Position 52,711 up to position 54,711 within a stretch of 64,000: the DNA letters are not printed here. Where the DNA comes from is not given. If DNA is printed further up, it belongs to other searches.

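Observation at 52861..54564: Flavin-dependent halogenase with an unusual C-terminal extension, not embedded in an obvious biosynthetic cluster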

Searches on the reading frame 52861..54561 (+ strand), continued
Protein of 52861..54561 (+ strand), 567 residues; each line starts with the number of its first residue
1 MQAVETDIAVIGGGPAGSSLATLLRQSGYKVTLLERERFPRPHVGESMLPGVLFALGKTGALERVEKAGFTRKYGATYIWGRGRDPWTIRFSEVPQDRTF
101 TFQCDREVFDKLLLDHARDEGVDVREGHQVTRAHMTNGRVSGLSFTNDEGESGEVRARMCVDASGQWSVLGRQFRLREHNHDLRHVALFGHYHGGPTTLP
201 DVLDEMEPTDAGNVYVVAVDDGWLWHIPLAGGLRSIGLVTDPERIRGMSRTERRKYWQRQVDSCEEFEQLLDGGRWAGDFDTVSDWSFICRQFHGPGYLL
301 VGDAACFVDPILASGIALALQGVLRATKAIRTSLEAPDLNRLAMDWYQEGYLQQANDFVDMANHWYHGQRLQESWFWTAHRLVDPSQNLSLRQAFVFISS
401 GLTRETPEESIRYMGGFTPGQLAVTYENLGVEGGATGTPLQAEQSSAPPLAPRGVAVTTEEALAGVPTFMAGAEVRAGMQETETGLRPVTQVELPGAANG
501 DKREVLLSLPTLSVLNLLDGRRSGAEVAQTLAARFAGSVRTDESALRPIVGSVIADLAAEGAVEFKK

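Call 9: search_solved_structures(query=window:52861-54561:+, max_evalue=0.001, show_alignments=2)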
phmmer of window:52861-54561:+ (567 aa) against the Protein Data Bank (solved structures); distinct sequences matched with E-value up to 0.001: 40.
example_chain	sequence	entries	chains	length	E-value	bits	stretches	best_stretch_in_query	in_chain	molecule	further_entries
8zop_A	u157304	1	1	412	2.2e-82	280.4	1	5-405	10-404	Halogenase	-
3e1t_A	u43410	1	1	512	2.9e-65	223.9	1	7-402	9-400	Halogenase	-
3i3l_A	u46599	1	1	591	1.6e-57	198.3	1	6-401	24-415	Alkylhalidase CmlS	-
7fco_A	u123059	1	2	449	2.8e-51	177.7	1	5-366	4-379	ChlB4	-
5buk_A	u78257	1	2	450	6.9e-51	176.4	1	5-367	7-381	FADH2-dependent halogenase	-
5dbj_E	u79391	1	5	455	8.4e-47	162.9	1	5-353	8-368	FADH2-dependent halogenase PltA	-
3nix_A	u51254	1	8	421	1.3e-40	142.6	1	1-369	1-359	Flavoprotein/dehydrogenase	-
8gu0_A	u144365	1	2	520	1.1e-37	132.9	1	7-348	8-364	Non-heme halogenase radH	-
5bul_A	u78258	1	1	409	1.4e-31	112.6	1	6-338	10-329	flavin-dependent halogenase triple mutant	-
5bva_A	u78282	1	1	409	9.4e-31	110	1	6-340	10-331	flavin-dependent halogenase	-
3oz2_A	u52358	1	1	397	2.8e-16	62.2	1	7-353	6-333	Digeranylgeranylglycerophospholipid reductase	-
7xgb_A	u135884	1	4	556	3.9e-15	58.4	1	7-323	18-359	Tetracycline 7-halogenase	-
7v0b_A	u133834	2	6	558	4e-15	58.4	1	7-323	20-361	Tetracycline 7-halogenase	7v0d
7ctq_A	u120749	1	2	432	2.1e-09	39.5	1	5-369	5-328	Peptidyl tryptophan dihydroxylase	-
8r1r_A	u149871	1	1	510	4.1e-09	38.5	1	7-171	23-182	Short-chain dehydrogenase/reductase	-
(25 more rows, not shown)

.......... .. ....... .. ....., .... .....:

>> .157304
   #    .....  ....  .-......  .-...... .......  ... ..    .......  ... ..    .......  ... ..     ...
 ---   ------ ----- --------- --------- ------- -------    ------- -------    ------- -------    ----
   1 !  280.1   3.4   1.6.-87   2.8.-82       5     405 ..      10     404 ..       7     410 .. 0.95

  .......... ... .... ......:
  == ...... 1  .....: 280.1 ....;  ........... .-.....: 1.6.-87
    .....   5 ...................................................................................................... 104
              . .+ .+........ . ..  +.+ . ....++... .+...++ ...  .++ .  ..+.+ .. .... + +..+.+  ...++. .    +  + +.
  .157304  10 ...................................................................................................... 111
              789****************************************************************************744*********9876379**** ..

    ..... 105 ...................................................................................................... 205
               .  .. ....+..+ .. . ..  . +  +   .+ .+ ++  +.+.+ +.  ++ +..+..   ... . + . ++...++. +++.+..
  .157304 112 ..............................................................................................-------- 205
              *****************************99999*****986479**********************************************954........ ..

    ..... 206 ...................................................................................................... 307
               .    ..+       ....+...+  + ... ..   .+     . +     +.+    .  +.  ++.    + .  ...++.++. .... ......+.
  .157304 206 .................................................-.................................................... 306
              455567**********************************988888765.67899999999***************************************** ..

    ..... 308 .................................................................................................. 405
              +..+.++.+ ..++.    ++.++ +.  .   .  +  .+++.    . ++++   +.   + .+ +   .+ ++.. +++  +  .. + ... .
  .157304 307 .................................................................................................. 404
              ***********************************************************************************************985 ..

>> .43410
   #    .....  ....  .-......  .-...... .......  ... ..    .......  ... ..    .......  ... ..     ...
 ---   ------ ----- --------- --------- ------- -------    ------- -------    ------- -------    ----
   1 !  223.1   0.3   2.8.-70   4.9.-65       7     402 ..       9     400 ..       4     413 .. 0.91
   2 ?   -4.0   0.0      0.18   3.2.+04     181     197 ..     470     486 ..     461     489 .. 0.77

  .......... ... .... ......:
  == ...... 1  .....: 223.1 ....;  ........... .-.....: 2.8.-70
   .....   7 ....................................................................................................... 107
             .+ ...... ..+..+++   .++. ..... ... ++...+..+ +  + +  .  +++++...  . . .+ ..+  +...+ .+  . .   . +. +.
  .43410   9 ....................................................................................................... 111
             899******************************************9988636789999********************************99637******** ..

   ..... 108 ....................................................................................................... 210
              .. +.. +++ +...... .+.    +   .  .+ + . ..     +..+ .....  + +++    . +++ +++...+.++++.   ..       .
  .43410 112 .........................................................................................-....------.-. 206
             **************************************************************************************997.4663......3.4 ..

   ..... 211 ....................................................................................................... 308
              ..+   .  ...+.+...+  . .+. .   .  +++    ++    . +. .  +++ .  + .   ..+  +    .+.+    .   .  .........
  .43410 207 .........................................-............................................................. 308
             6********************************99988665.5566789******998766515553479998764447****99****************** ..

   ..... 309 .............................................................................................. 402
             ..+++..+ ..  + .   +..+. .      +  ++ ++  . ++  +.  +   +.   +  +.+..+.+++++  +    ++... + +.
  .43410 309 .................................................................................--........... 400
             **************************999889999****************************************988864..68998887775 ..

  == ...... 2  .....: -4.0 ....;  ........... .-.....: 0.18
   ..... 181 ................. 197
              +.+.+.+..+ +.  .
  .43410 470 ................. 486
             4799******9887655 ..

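Call 12: find_encoding_contigs(protein=P0006, flank=10000, max_places=3)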
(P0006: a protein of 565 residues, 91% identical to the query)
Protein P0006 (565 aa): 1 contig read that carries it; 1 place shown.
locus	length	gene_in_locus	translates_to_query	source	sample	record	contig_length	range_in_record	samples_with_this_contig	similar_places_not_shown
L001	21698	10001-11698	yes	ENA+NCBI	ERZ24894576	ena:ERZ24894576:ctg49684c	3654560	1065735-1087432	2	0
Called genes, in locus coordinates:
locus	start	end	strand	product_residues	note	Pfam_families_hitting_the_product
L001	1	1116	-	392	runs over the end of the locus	PF01408:GFO_IDH_MocA, PF22725:GFO_IDH_MocA_C3 (weak)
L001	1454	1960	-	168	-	-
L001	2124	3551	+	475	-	PF00884:Sulfatase, PF01663:Phosphodiest (faint), PF16347:SGSH_C (weak)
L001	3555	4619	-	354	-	PF01408:GFO_IDH_MocA, PF02894:GFO_IDH_MocA_C, PF22725:GFO_IDH_MocA_C3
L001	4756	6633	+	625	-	PF02129:Peptidase_S15, PF08530:PepX_C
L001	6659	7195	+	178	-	PF01661:Macro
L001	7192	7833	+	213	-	PF05724:TPMT, PF13489:Methyltransf_23, PF13847:Methyltransf_31, PF08241:Methyltransf_11, PF08242:Methyltransf_12, PF13649:Methyltransf_25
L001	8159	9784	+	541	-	-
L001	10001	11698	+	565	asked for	PF00070:Pyr_redox (faint), PF00890:FAD_binding_2 (faint), PF01266:DAO (weak), PF01494:FAD_binding_3, PF04820:Trp_halogenase, PF12831:FAD_oxidored, PF13450:NAD_binding_8 (weak), PF04820:Trp_halogenase, +1 more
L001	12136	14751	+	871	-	-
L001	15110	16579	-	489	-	PF13416:SBP_bac_8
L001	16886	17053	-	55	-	-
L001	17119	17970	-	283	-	PF02522:Antibiotic_NAT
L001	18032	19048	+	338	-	PF01408:GFO_IDH_MocA, PF02894:GFO_IDH_MocA_C, PF22725:GFO_IDH_MocA_C3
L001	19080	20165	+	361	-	PF00890:FAD_binding_2 (faint), PF07992:Pyr_redox_2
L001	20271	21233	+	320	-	PF00005:ABC_tran, PF13304:AAA_21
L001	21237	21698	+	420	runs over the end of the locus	PF12679:ABC2_membrane_2, PF12698:ABC2_membrane_3, PF12730:ABC2_membrane_4 (weak), PF01061:ABC2_membrane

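Call 13: find_encoding_contigs(protein=P0062, flank=10000, max_places=3)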
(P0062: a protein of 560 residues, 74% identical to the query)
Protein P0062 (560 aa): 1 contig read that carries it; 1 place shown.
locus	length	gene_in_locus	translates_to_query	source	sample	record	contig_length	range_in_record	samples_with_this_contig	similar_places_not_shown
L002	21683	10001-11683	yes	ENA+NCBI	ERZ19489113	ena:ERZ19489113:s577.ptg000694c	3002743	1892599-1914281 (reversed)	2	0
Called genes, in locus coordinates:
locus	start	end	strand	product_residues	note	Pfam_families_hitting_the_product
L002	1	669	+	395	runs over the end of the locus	-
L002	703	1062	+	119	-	-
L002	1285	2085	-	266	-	-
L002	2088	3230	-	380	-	PF02746:MR_MLE_N, PF13378:MR_MLE_C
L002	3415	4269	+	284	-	-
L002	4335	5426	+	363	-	PF01408:GFO_IDH_MocA, PF22725:GFO_IDH_MocA_C3, PF02894:GFO_IDH_MocA_C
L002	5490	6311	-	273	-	PF05721:PhyH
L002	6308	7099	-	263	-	PF05721:PhyH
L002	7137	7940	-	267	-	PF05721:PhyH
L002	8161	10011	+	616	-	-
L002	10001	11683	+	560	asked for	PF00890:FAD_binding_2 (faint), PF01266:DAO (faint), PF01494:FAD_binding_3, PF04820:Trp_halogenase, PF12831:FAD_oxidored, PF13450:NAD_binding_8 (faint), PF04820:Trp_halogenase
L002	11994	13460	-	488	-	PF01547:SBP_bac_1, PF13416:SBP_bac_8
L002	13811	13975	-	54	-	-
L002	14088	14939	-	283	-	PF02522:Antibiotic_NAT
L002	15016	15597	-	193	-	PF01844:HNH, PF14279:HNH_5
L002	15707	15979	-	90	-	PF02522:Antibiotic_NAT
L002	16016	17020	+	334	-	PF01408:GFO_IDH_MocA, PF02894:GFO_IDH_MocA_C (weak), PF22725:GFO_IDH_MocA_C3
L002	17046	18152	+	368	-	PF00890:FAD_binding_2 (faint), PF03486:HI0933_like (faint), PF07992:Pyr_redox_2, PF12831:FAD_oxidored (weak)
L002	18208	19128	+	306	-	PF00005:ABC_tran, PF13304:AAA_21 (weak)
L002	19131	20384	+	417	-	PF12679:ABC2_membrane_2, PF12698:ABC2_membrane_3, PF12730:ABC2_membrane_4, PF01061:ABC2_membrane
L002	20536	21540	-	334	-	PF00892:EamA (faint)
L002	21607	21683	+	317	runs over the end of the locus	PF02423:OCD_Mu_crystall, PF01488:Shikimate_DH (weak)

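Call 14: find_encoding_contigs(protein=P0071, flank=8000, max_places=2)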
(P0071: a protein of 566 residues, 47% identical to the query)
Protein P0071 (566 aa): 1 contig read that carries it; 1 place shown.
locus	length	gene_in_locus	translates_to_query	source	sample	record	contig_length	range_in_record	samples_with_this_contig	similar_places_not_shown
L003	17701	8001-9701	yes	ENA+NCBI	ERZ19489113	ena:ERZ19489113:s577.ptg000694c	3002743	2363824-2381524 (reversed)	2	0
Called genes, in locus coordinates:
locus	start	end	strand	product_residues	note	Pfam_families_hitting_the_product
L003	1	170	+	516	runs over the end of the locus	PF12072:RNase_Y_N, PF00013:KH_1, PF22891:KH_PNO1_2nd (faint), PF01966:HD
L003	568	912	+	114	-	PF12840:HTH_20, PF01022:HTH_5, PF12802:MarR_2 (weak), PF13412:HTH_24 (weak)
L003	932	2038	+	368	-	PF01658:Inos-1-P_synth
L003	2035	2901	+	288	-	PF03279:Lip_A_acyltrans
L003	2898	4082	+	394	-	PF13439:Glyco_transf_4, PF13579:Glyco_trans_4_4, PF20706:GT4-conflict, PF00534:Glycos_transf_1, PF13692:Glyco_trans_1_4, PF13524:Glyco_trans_1_2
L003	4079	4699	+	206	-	PF01066:CDP-OH_P_transf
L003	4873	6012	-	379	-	PF01408:GFO_IDH_MocA, PF22725:GFO_IDH_MocA_C3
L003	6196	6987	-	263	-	PF05721:PhyH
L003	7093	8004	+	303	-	-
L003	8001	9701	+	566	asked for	PF01266:DAO (faint), PF01494:FAD_binding_3, PF04820:Trp_halogenase, PF12831:FAD_oxidored (faint), PF04820:Trp_halogenase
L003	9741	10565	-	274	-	PF01061:ABC2_membrane, PF12698:ABC2_membrane_3 (weak)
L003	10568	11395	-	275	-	PF00005:ABC_tran, PF02463:SMC_N (faint), PF13304:AAA_21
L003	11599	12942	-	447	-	-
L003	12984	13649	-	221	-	PF13263:PHP_C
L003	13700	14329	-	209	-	PF01058:Oxidored_q6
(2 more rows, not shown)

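Call 15: find_encoding_contigs(protein=P0080, flank=8000, max_places=2)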
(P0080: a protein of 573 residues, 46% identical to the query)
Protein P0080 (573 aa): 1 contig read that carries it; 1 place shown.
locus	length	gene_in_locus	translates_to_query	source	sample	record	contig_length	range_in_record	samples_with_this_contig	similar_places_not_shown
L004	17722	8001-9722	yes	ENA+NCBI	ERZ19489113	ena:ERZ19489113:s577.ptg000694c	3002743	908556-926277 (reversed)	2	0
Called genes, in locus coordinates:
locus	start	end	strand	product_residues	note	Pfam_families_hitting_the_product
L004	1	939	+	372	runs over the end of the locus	PF03235:GmrSD_N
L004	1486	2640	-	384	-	PF02746:MR_MLE_N, PF13378:MR_MLE_C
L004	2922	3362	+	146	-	PF16798:DUF5069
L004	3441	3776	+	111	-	PF06153:CdAMP_rec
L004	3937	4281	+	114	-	PF06153:CdAMP_rec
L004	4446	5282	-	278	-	PF14100:DUF6807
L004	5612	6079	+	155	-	PF10604:Polyketide_cyc2, PF03364:Polyketide_cyc (weak), PF06240:COXG, PF08327:AHSA1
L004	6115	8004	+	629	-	-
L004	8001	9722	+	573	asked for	PF00890:FAD_binding_2 (weak), PF01266:DAO (weak), PF01494:FAD_binding_3, PF04820:Trp_halogenase, PF07992:Pyr_redox_2 (weak), PF12831:FAD_oxidored, PF13450:NAD_binding_8 (weak), PF04820:Trp_halogenase, +1 more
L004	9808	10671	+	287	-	PF01156:IU_nuc_hydro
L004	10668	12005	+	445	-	-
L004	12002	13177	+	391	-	PF00155:Aminotran_1_2, PF01041:DegT_DnrJ_EryC1 (weak)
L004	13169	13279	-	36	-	-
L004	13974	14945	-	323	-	PF00389:2-Hacid_dh, PF02826:2-Hacid_dh_C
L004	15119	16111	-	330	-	PF01408:GFO_IDH_MocA, PF22725:GFO_IDH_MocA_C3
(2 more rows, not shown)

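Call 16: find_encoding_contigs(protein=P0084, flank=8000, max_places=3)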
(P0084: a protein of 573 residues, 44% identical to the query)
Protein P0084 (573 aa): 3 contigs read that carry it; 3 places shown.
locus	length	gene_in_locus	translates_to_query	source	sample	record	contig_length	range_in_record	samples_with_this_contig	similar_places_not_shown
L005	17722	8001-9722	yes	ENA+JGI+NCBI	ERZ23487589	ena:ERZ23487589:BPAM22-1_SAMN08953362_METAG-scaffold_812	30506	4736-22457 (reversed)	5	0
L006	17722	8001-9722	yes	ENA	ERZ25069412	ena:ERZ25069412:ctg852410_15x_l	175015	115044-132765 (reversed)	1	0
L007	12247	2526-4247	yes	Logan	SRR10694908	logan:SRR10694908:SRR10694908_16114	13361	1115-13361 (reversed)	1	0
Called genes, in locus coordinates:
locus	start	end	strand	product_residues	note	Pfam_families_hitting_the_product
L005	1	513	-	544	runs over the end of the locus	-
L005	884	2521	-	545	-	-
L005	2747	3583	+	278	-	PF14100:DUF6807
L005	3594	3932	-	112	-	PF06153:CdAMP_rec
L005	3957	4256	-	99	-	PF06153:CdAMP_rec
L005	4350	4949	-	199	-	PF13875:DUF4202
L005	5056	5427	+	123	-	PF02311:AraC_binding (faint), PF07883:Cupin_2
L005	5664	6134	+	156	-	PF10604:Polyketide_cyc2, PF03364:Polyketide_cyc (weak), PF06240:COXG (weak)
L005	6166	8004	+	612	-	PF00515:TPR_1 (faint)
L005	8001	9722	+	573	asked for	PF00890:FAD_binding_2 (faint), PF01266:DAO (weak), PF01494:FAD_binding_3, PF04820:Trp_halogenase, PF12831:FAD_oxidored, PF13450:NAD_binding_8 (weak), PF04820:Trp_halogenase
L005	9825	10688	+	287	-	PF01156:IU_nuc_hydro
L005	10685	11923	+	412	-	-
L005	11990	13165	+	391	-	PF00155:Aminotran_1_2, PF01041:DegT_DnrJ_EryC1 (weak)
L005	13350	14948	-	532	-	PF14885:GHL15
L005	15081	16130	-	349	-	PF02615:Ldh_2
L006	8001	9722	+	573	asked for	PF00890:FAD_binding_2 (faint), PF01266:DAO (weak), PF01494:FAD_binding_3, PF04820:Trp_halogenase, PF12831:FAD_oxidored, PF13450:NAD_binding_8 (weak), PF04820:Trp_halogenase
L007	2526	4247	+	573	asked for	PF00890:FAD_binding_2 (faint), PF01266:DAO (weak), PF01494:FAD_binding_3, PF04820:Trp_halogenase, PF12831:FAD_oxidored, PF13450:NAD_binding_8 (weak), PF04820:Trp_halogenase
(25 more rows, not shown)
